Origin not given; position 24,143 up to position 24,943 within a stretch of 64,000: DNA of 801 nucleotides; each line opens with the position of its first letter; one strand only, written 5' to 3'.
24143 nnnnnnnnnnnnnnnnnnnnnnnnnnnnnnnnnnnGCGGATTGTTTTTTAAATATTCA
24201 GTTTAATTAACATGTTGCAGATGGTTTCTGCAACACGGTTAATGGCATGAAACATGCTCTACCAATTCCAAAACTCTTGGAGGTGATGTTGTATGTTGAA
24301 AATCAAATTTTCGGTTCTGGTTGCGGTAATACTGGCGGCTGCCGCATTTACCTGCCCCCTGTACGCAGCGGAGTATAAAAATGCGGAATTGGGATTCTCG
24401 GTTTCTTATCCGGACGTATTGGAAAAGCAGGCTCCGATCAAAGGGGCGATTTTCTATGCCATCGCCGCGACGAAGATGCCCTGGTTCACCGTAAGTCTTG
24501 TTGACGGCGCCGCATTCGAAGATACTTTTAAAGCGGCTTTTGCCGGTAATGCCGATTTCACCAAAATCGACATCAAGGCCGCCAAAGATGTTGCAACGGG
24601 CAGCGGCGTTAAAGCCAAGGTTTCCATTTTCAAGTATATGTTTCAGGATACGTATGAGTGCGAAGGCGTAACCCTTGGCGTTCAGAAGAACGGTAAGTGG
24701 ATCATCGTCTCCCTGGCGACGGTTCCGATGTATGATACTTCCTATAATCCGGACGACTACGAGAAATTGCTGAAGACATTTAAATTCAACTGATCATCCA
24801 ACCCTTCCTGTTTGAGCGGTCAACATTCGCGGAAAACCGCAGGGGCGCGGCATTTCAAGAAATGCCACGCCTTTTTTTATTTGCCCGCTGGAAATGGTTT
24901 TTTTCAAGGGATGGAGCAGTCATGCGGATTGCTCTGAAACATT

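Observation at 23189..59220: A sigma-54 regulon readable from the DNA: seven -24/-12 promoters, five with a phased TGTCC-N7-GGACA dyad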

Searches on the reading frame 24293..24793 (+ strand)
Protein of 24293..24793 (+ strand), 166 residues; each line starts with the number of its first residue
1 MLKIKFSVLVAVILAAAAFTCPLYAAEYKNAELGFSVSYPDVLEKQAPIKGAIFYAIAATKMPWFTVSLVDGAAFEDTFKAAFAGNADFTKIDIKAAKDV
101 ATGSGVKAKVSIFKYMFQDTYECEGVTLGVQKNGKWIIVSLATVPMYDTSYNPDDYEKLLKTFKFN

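Call 9: search_protein_families(library=pfam, proteins=[window:24293-24793:+])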
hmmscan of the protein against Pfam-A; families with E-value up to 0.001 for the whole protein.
window:24293-24793:+ (166 aa): 0 families

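Call 34: find_homologous_proteins(query=window:24293-24793:+)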
Query window:24293-24793:+ (166 aa): 12 proteins with E <= 0.001 among 276 candidates.
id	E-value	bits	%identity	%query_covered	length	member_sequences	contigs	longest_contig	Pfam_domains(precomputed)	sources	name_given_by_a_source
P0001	1.1e-102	358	100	100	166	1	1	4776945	-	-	-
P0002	2.7e-77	276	75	100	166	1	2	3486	-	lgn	-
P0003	1.3e-76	274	74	100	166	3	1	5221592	-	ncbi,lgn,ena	-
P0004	1.1e-74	267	75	100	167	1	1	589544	-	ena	-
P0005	8.5e-74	265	72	100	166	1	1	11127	-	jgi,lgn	-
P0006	6.1e-71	255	67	100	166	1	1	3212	-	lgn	-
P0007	6.7e-64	232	63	100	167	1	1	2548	-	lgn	-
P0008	2.5e-63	231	64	100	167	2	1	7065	-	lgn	-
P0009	1.9e-62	228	62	100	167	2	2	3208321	-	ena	-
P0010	1.9e-58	215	59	100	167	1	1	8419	-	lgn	-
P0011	3.0e-58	214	60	100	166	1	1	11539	-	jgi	jgi:hypothetical protein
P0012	9.4e-54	199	57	100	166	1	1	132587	-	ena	-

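Call 35: find_encoding_contigs(protein=P0003, flank=10000, max_places=1)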
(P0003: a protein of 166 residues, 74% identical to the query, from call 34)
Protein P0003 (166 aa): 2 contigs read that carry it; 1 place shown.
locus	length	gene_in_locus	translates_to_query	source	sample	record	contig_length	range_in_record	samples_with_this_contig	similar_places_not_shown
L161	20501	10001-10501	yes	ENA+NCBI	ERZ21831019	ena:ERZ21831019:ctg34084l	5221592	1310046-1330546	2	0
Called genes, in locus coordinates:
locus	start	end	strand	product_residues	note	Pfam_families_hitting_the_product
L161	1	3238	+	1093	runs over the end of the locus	PF08448:PAS_4, PF00989:PAS, PF08448:PAS_4, PF08447:PAS_3, PF13426:PAS_9, PF00989:PAS, PF02518:HATPase_c, PF00072:Response_reg, +4 more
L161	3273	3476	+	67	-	PF11127:YgaP-like_TM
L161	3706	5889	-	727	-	PF13549:ATP-grasp_5, PF02629:CoA_binding (weak), PF13380:CoA_binding_2, PF13607:Succ_CoA_lig, PF19045:Ligase_CoA_2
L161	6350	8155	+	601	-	PF02771:Acyl-CoA_dh_N, PF02770:Acyl-CoA_dh_M, PF00441:Acyl-CoA_dh_1, PF12806:Acyl-CoA_dh_C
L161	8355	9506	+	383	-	PF02737:3HCDH_N, PF03446:NAD_binding_2 (faint), PF00725:3HCDH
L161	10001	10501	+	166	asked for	-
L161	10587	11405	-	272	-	PF02596:DUF169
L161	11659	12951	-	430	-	PF13433:Peripla_BP_5, PF13458:Peripla_BP_6, PF01094:ANF_receptor (weak)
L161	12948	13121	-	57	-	-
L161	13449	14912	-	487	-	PF13433:Peripla_BP_5, PF13458:Peripla_BP_6, PF01094:ANF_receptor (weak)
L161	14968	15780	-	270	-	PF01144:CoA_trans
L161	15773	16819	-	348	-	PF01144:CoA_trans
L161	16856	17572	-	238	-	PF00005:ABC_tran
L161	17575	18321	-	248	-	PF00005:ABC_tran, PF02463:SMC_N (faint), PF13304:AAA_21 (faint), PF12399:BCA_ABC_TP_C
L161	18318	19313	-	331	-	PF02653:BPD_transp_2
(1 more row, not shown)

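Call 36: find_encoding_contigs(protein=P0004, flank=10000, max_places=1)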
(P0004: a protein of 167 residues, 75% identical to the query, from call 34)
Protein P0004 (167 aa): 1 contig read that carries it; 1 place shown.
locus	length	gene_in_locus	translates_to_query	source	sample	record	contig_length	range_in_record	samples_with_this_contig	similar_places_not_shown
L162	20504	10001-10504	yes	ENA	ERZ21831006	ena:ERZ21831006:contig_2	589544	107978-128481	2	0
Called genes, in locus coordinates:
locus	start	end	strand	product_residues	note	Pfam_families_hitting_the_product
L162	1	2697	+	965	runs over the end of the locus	PF08448:PAS_4, PF00989:PAS, PF13188:PAS_8 (weak), PF08448:PAS_4 (weak), PF13426:PAS_9 (weak), PF00512:HisKA (weak), PF02518:HATPase_c, PF00072:Response_reg, +1 more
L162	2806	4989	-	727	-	PF13549:ATP-grasp_5, PF02629:CoA_binding (weak), PF13380:CoA_binding_2, PF13607:Succ_CoA_lig, PF19045:Ligase_CoA_2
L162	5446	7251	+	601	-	PF02771:Acyl-CoA_dh_N, PF02770:Acyl-CoA_dh_M, PF00441:Acyl-CoA_dh_1, PF12806:Acyl-CoA_dh_C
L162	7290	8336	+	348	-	PF03088:Str_synth (faint), PF08450:SGL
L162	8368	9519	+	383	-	PF02737:3HCDH_N, PF03446:NAD_binding_2 (faint), PF00725:3HCDH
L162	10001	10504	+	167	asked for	-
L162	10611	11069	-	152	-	PF06146:PsiE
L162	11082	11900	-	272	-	PF02596:DUF169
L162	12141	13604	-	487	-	PF13433:Peripla_BP_5, PF13458:Peripla_BP_6, PF01094:ANF_receptor (faint)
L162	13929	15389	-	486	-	PF13433:Peripla_BP_5, PF13458:Peripla_BP_6, PF01094:ANF_receptor (weak)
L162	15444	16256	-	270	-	PF01144:CoA_trans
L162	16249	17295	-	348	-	PF01144:CoA_trans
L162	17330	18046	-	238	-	PF00005:ABC_tran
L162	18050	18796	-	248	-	PF00005:ABC_tran, PF13304:AAA_21 (faint), PF12399:BCA_ABC_TP_C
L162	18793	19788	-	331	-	PF02653:BPD_transp_2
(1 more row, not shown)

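Call 37: find_encoding_contigs(protein=P0009, flank=10000, max_places=1)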
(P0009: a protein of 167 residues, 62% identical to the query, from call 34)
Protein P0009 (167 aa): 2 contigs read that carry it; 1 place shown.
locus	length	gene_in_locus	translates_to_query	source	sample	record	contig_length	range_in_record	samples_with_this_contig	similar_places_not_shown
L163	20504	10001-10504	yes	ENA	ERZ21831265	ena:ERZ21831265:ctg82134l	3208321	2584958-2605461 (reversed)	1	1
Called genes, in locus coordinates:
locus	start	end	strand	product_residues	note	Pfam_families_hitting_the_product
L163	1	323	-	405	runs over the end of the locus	PF00108:Thiolase_N, PF02803:Thiolase_C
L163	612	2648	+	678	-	PF26965:MimR_N, PF08448:PAS_4 (faint), PF00989:PAS (weak), PF00158:Sigma54_activat, PF14532:Sigma54_activ_2, PF07724:AAA_2 (weak), PF07728:AAA_5, PF25601:AAA_lid_14, +2 more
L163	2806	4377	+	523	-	PF00135:COesterase, PF20434:BD-FAE, PF07859:Abhydrolase_3 (faint)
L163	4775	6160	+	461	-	-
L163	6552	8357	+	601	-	PF02771:Acyl-CoA_dh_N, PF02770:Acyl-CoA_dh_M, PF00441:Acyl-CoA_dh_1, PF12806:Acyl-CoA_dh_C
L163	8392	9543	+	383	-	PF02737:3HCDH_N, PF03446:NAD_binding_2 (faint), PF00725:3HCDH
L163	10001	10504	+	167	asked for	-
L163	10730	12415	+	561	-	PF01979:Amidohydro_1 (faint), PF07969:Amidohydro_3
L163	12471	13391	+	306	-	PF03417:AAT (faint)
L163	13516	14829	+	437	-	PF00144:Beta-lactamase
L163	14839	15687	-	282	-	PF02596:DUF169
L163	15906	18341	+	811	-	PF13439:Glyco_transf_4, PF13579:Glyco_trans_4_4, PF20706:GT4-conflict, PF00534:Glycos_transf_1, PF13692:Glyco_trans_1_4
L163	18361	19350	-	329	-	PF12146:Hydrolase_4, PF00561:Abhydrolase_1 (weak), PF12697:Abhydrolase_6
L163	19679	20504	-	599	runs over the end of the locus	PF12727:PBP_like (weak), PF12849:PBP_like_2, PF13531:SBP_bac_11 (faint), PF00691:OmpA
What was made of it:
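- Closest known: AcoR, DhaR, PrdR and MimR-type activators. Same: The L163 orthologue carries a precomputed PF26965 MimR_N hit (call 37).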

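Call 38: find_encoding_contigs(protein=P0012, flank=10000, max_places=1)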
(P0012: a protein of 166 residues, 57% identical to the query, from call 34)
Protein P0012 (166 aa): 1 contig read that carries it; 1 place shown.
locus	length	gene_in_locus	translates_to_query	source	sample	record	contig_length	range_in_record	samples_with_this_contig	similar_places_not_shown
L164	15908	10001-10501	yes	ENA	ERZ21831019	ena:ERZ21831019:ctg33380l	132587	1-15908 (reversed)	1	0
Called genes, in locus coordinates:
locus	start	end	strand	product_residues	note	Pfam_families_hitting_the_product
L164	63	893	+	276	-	PF00497:SBP_bac_3, PF10613:Lig_chan-Glu_bd (weak)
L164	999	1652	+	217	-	PF00528:BPD_transp_1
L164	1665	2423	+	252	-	PF02463:SMC_N, PF09818:ABC_ATPase (faint), PF13175:AAA_15 (faint), PF00005:ABC_tran, PF13304:AAA_21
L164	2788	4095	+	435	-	PF01546:Peptidase_M20, PF07687:M20_dimer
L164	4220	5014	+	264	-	PF00378:ECH_1, PF16113:ECH_2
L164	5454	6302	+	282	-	PF02771:Acyl-CoA_dh_N, PF02770:Acyl-CoA_dh_M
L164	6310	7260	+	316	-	PF00441:Acyl-CoA_dh_1, PF12806:Acyl-CoA_dh_C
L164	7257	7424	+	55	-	-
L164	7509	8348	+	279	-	PF08450:SGL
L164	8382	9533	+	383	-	PF02737:3HCDH_N, PF03446:NAD_binding_2 (faint), PF00725:3HCDH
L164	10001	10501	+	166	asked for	-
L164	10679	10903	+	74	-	PF00989:PAS (weak), PF13188:PAS_8 (weak)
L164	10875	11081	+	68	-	-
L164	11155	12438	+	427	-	PF00989:PAS (weak), PF08448:PAS_4 (weak), PF13426:PAS_9, PF00158:Sigma54_activat, PF14532:Sigma54_activ_2, PF07728:AAA_5 (weak), PF25601:AAA_lid_14, PF02954:HTH_8, +2 more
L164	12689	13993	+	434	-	PF00108:Thiolase_N, PF02803:Thiolase_C, PF22691:Thiolase_C_1 (faint)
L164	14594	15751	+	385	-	PF02771:Acyl-CoA_dh_N, PF02770:Acyl-CoA_dh_M, PF11794:HpaB_N (weak), PF00441:Acyl-CoA_dh_1, PF08028:Acyl-CoA_dh_2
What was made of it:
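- On Bacterial enhancer-binding protein (AAA+ sigma-54 activator): The related activator gene in L164 (fragmented there) carries PF02954 (call 38).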

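Call 68: predict_structure(alignment_id=A6)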
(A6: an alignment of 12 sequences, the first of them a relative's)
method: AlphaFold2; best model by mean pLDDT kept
length: 166 residues; sequences in the alignment: 12
mean_pLDDT: 74.3   pTM: 0.68
mean pLDDT of the five models: 74.3, 72.0, 71.4, 71.1, 69.3
residues with pLDDT >= 90: 38; 70-90: 63; 50-70: 42; < 50: 23
segments of 3 or more residues with pLDDT < 50: 1-3, 15-25, 58-61
pLDDT, mean of each block of 10 residues (from residue 1): 55 46 52 63 51 50 69 88 82 95 92 90 92 88 84 89 80
secondary structure, 60 per line:
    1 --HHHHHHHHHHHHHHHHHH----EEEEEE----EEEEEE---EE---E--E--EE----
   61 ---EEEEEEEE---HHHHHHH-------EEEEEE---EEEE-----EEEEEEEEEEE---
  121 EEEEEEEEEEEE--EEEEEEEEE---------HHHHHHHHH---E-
elements in order: H3-20 E25-30 E35-40 E64-71 H75-81 E89-94 E98-101 E107-117 E121-132 E135-143 H153-161

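Call 70: fold_search(model_id=the predicted structure, library=pdb)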
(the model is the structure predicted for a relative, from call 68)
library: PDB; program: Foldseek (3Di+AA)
matches with E <= 10: 1125; with E <= 0.001: 22
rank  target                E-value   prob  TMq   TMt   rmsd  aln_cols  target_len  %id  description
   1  9grx_0                1.1e-05  1.00  0.56  0.59   4.7       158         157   11  NDH-PSI-LHCI supercomplex from S. oleracea (released 2025-02-12)
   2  2xb3                  1.2e-05  1.00  0.59  0.63   4.0       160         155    9  The Structure of Cyanobacterial PsbP (released 2010-08-25)
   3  8z9d_P                5.3e-05  1.00  0.51  0.46   5.5       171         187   11  cryo-EM structure of PSII-LHCII megacomplex from spinach (released 2024-11-13)
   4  2lnj_MODEL_1_A        7.0e-05  1.00  0.55  0.54   5.0       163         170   13  Solution Structure of Cyanobacterial PsbP (CyanoP) from Synechocystis sp. PCC 6803 (released 2012-06-06)
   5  7wff_f                7.4e-05  1.00  0.57  0.61   4.7       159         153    9  Subcomplexes B,M and L in the Cylic electron transfer supercomplex NDH-PSI from Arabidopsis (released 2022-03-16)
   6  9gnw_P                7.4e-05  1.00  0.53  0.49   5.7       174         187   11  Universal PSII assembly intermediate (released 2025-09-17)
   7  8bd3_F1               1.1e-04  1.00  0.56  0.50   4.5       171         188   13  Cryo-EM structure of the Photosystem II - LHCII supercomplex from Chlorella ohadi (released 2023-08-09)
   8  4rti                  1.2e-04  1.00  0.54  0.52   5.0       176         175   13  The crystal structure of PsbP from Spinacia oleracea (released 2015-03-11)
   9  9i4t_P                1.6e-04  1.00  0.53  0.52   5.8       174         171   14  Photosystem II from Arabidopsis thaliana (released 2026-03-25)
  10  5xnl_P                1.7e-04  1.00  0.57  0.52   5.3       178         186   12  Structure of stacked C2S2M2-type PSII-LHCII supercomplex from Pisum sativum (released 2017-09-20)
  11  6xrb_B                2.4e-04  1.00  0.49  0.54   7.7       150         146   11  Crystal structure of SciW from Salmonella typhimurium (released 2020-12-30)
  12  7pi0_P                3.0e-04  1.00  0.52  0.48   5.7       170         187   11  Unstacked compact Dunaliella PSII (released 2022-08-17)
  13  1tu1_A                3.5e-04  1.00  0.44  0.49   9.3       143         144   15  Crystal Structure of Protein of Unknown Function PA94 from Pseudomonas aeruginosa, Putative Regulator (released 2004-08-03)
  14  6kac_P                3.7e-04  1.00  0.56  0.51   4.6       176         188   10  Cryo-EM structure of the C2S2-type PSII-LHCII supercomplex from Chlamydomonas reihardtii (released 2019-10-23)
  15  1v2b_A                4.1e-04  1.00  0.55  0.60   4.7       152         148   10  Crystal Structure of PsbP Protein in the Oxygen-Evolving Complex of Photosystem II from Higher Plants (released 2004-05-18)
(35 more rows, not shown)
